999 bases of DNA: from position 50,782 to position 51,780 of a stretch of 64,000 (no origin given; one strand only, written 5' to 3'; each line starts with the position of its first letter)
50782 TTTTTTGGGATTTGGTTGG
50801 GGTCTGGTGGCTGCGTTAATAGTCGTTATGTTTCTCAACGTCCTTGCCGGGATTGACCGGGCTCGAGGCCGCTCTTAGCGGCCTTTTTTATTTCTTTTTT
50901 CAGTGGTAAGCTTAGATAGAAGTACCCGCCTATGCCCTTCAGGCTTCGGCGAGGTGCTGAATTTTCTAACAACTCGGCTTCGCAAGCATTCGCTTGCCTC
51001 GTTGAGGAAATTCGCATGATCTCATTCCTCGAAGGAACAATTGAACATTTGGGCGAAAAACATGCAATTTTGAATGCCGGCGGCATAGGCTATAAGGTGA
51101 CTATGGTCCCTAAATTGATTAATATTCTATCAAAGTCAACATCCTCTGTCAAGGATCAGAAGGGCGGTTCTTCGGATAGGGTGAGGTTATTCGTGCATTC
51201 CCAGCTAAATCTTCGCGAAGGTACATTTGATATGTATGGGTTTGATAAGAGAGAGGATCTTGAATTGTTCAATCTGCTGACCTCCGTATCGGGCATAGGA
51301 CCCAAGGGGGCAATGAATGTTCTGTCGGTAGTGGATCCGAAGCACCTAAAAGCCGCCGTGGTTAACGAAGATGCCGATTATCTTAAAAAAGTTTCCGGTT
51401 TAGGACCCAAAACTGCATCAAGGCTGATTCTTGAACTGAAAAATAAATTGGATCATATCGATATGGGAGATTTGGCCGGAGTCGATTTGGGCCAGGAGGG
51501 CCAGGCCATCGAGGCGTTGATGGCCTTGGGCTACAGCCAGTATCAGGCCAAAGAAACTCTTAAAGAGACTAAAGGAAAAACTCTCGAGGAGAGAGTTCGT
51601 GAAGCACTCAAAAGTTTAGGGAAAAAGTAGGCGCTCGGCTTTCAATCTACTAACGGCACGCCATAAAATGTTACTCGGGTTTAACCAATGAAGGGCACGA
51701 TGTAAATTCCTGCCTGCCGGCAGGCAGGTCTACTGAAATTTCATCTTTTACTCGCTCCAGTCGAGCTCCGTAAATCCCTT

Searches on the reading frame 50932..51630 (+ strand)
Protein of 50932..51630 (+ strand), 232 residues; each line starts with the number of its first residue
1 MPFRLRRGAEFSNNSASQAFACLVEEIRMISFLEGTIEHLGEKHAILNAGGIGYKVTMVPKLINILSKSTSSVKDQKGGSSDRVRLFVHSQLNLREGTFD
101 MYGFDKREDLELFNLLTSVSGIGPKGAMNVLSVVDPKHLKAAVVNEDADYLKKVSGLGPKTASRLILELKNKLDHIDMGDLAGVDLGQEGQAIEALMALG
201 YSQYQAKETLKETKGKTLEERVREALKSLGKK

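Call 11: search_protein_families(library=ncbifam, proteins=[window:50932-51630:+])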
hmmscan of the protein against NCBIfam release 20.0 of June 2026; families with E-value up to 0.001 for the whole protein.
window:50932-51630:+ (232 aa): 2 families
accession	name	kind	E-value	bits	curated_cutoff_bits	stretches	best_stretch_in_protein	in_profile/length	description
TIGR00084.2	ruvA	equivalog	1.4e-45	155.4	85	1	29-227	1-202/202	Holliday junction branch migration protein RuvA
NF011194.0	PRK14600.1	equivalog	7.8e-33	113.8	180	1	29-230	1-187/188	Holliday junction branch migration protein RuvA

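Call 51: find_homologous_proteins(query=window:50932-51630:+, max_evalue=1e-20)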
Query window:50932-51630:+ (232 aa): 3755 proteins with E <= 1e-20 among 8000 candidates; the best 120 are listed.
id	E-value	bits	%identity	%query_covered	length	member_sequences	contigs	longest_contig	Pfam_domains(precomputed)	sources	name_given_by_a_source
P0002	3.2e-124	431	100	88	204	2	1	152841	PF07499.20,PF14520.13,PF01330.28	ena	-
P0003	3.1e-123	427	100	88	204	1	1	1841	PF07499.20,PF14520.13,PF01330.28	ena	-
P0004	1.3e-100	354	81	88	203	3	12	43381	PF07499.20,PF14520.13,PF01330.28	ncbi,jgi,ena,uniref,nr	ncbi:MAG: Holliday junction DNA helicase RuvA [Candidatus Yanofskybacteria bacterium RIFCSPHIGHO2_01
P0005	1.1e-99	350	80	88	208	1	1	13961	PF07499.20,PF14520.13,PF01330.28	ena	-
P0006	3.2e-99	349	79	88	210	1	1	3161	PF07499.20,PF14520.13,PF01330.28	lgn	-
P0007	4.4e-98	345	80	88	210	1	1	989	PF07499.20,PF14520.13,PF01330.28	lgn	-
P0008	4.8e-98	345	79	88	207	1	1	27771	PF07499.20,PF14520.13,PF01330.28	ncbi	-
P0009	7.0e-98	345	79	88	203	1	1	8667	PF07499.20,PF14520.13,PF01330.28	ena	-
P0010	2.4e-97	343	79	88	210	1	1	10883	PF07499.20,PF14520.13,PF01330.28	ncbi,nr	ncbi:MAG: Holliday junction branch migration protein RuvA [Candidatus Taylorbacteria bacterium]|nr:H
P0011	6.1e-97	342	78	88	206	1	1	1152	PF07499.20,PF14520.13,PF01330.28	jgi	jgi:Holliday junction DNA helicase RuvA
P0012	3.6e-96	339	81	88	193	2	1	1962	PF07499.20,PF14520.13,PF01330.28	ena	-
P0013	7.9e-96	338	80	88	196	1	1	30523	PF07499.20,PF14520.13,PF01330.28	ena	-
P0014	1.7e-95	337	77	88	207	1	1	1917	PF07499.20,PF14520.13,PF01330.28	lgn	-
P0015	2.3e-95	336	75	88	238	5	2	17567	PF07499.20,PF14520.13,PF01330.28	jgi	-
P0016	4.5e-95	335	79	88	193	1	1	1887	PF07499.20,PF14520.13,PF01330.28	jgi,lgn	-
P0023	9.3e-94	331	76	88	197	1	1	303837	PF07499.20,PF14520.13,PF01330.28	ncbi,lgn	-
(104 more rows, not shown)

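Call 55: find_encoding_contigs(protein=P0004, flank=10000, max_places=1)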
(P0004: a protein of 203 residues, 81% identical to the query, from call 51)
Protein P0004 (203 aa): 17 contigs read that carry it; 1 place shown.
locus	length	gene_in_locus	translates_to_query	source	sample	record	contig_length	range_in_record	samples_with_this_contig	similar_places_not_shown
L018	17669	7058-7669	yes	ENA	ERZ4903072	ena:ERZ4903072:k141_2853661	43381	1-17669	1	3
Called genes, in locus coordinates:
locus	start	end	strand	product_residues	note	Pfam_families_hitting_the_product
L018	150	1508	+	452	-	PF00664:ABC_membrane, PF02463:SMC_N (faint), PF00005:ABC_tran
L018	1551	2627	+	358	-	PF01098:FTSW_RODA_SPOVE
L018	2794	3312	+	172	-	PF20803:PaaX_M, PF09827:CRISPR_Cas2 (weak)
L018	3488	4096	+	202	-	PF03848:TehB (weak), PF13489:Methyltransf_23, PF08241:Methyltransf_11, PF08242:Methyltransf_12, PF13649:Methyltransf_25, PF13847:Methyltransf_31 (weak)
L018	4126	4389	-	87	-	PF01649:Ribosomal_S20p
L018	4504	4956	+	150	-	-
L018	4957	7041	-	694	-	PF00270:DEAD (faint), PF04851:ResIII, PF13604:AAA_30 (faint), PF27431:UvrB_3rd, PF00271:Helicase_C, PF12344:UvrB, PF02151:UVR (weak)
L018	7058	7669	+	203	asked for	PF01330:RuvA_N, PF14520:HHH_5, PF07499:RuvA_C (weak)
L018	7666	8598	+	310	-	PF02388:FemAB, PF13480:Acetyltransf_6, PF02388:FemAB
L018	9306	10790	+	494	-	-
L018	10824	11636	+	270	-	-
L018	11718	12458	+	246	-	-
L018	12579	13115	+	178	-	PF02308:MgtC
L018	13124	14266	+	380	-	PF01490:Aa_trans, PF03222:Trp_Tyr_perm, PF13520:AA_permease_2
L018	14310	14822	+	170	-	PF04981:NMD3 (faint)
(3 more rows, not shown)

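Call 56: find_encoding_contigs(protein=P0023, flank=10000, max_places=1)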
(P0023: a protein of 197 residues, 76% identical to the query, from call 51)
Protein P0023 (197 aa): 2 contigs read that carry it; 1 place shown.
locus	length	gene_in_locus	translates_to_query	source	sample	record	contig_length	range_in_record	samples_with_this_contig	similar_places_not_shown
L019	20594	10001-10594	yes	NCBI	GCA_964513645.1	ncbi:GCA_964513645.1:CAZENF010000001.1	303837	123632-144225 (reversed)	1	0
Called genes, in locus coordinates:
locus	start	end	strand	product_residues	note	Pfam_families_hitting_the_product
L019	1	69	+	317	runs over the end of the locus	PF01820:Dala_Dala_lig_N, PF01071:GARS_A (weak), PF02655:ATP-grasp_3, PF02786:CPSase_L_D2, PF08443:RimK (weak), PF02222:ATP-grasp (weak), PF07478:Dala_Dala_lig_C, PF13535:ATP-grasp_4 (weak)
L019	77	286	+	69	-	-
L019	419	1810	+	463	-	PF01336:tRNA_anti-codon, PF00152:tRNA-synt_2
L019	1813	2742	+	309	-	PF00768:Peptidase_S11, PF13354:Beta-lactamase2 (weak)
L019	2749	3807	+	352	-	PF00953:Glycos_transf_4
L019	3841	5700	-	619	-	PF00664:ABC_membrane, PF00005:ABC_tran, PF02463:SMC_N (faint)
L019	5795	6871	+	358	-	PF01098:FTSW_RODA_SPOVE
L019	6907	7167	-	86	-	PF01649:Ribosomal_S20p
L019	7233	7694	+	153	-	-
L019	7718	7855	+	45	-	-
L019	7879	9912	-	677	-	PF00270:DEAD (weak), PF04851:ResIII, PF27431:UvrB_3rd, PF00271:Helicase_C, PF12344:UvrB, PF02151:UVR (weak)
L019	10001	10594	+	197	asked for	PF01330:RuvA_N, PF14520:HHH_5, PF07499:RuvA_C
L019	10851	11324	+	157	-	-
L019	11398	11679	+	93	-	-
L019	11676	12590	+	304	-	PF02388:FemAB, PF13480:Acetyltransf_6, PF02388:FemAB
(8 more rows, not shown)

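Call 57: find_encoding_contigs(protein=P0013, flank=10000, max_places=1)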
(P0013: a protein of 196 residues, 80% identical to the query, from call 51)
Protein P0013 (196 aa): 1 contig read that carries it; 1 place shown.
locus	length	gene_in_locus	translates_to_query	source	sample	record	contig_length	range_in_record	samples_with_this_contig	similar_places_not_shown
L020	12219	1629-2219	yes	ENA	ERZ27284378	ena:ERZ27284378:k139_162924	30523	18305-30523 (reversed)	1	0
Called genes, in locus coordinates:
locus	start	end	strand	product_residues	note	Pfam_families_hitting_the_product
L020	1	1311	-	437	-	?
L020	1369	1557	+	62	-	-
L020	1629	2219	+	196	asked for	PF01330:RuvA_N, PF14520:HHH_5, PF07499:RuvA_C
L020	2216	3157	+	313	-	PF02388:FemAB, PF13480:Acetyltransf_6, PF02388:FemAB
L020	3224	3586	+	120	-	-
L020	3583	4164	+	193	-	PF02545:Maf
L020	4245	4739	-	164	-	PF02577:BFN_dom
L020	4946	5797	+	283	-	PF00152:tRNA-synt_2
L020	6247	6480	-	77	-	-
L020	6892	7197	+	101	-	-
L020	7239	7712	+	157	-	-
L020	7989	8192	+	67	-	PF00313:CSD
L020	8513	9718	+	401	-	PF00270:DEAD, PF04851:ResIII (weak), PF00271:Helicase_C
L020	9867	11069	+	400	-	PF02384:N6_Mtase (faint), PF07669:Eco57I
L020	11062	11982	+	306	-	-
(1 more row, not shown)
